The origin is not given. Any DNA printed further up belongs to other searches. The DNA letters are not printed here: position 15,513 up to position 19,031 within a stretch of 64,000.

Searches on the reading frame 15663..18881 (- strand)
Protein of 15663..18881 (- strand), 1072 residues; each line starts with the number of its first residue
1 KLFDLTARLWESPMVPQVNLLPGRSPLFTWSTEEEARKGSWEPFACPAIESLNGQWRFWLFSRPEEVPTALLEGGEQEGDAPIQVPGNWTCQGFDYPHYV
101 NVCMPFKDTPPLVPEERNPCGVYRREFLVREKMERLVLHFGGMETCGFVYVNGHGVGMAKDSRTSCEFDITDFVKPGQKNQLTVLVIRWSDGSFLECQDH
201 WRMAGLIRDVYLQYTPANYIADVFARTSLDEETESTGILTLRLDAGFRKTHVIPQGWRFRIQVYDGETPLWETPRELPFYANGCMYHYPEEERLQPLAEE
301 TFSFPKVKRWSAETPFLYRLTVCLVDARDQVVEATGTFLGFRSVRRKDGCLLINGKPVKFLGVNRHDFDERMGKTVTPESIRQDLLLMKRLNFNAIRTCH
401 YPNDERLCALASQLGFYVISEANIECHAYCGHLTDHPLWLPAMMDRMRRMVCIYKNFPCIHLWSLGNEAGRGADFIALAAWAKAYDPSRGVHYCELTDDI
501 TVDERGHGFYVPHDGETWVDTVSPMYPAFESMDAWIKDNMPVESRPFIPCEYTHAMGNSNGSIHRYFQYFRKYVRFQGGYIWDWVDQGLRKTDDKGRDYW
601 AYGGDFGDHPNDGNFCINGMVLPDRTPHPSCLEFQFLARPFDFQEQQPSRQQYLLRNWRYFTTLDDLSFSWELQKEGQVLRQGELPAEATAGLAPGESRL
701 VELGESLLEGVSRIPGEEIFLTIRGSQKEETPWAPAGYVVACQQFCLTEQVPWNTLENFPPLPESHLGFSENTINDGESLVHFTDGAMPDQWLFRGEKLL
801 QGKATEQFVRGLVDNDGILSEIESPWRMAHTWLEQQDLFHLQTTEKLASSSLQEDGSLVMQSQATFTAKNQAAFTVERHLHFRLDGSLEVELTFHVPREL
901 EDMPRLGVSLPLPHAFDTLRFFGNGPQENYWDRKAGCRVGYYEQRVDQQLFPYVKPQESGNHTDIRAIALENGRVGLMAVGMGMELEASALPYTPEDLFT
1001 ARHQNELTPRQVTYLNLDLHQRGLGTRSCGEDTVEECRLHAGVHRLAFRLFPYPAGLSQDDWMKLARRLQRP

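Call 113: search_protein_families(library=pfam, proteins=[window:15663-18881:-], max_evalue=0.001)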
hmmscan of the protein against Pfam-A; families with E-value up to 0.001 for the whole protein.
window:15663-18881:- (1072 aa): 6 families
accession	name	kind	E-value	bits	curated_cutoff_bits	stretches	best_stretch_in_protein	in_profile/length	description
PF02836.23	Glyco_hydro_2_C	-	5.4e-83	279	21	1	346-636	3-295/302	Glycosyl hydrolases family 2, TIM barrel domain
PF02929.23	Bgal_small_N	-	7.7e-57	193.3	25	1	790-1049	17-247/248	Beta galactosidase small chain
PF02837.24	Glyco_hydro_2_N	-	1.7e-36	126.1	28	1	49-216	1-169/169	Glycosyl hydrolases family 2, sugar binding domain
PF16353.11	LacZ_4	-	2.7e-22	79.3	27.3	1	655-747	3-86/87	Beta-galactosidase, domain 4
PF00703.27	Glyco_hydro_2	-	1.7e-08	35.7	23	1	219-342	2-109/109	Glycosyl hydrolases family 2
PF22666.2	Glyco_hydro_2_N2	-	1e-06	29.4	27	1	122-185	51-116/167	Glycosyl hydrolase 2 galactose-binding domain-like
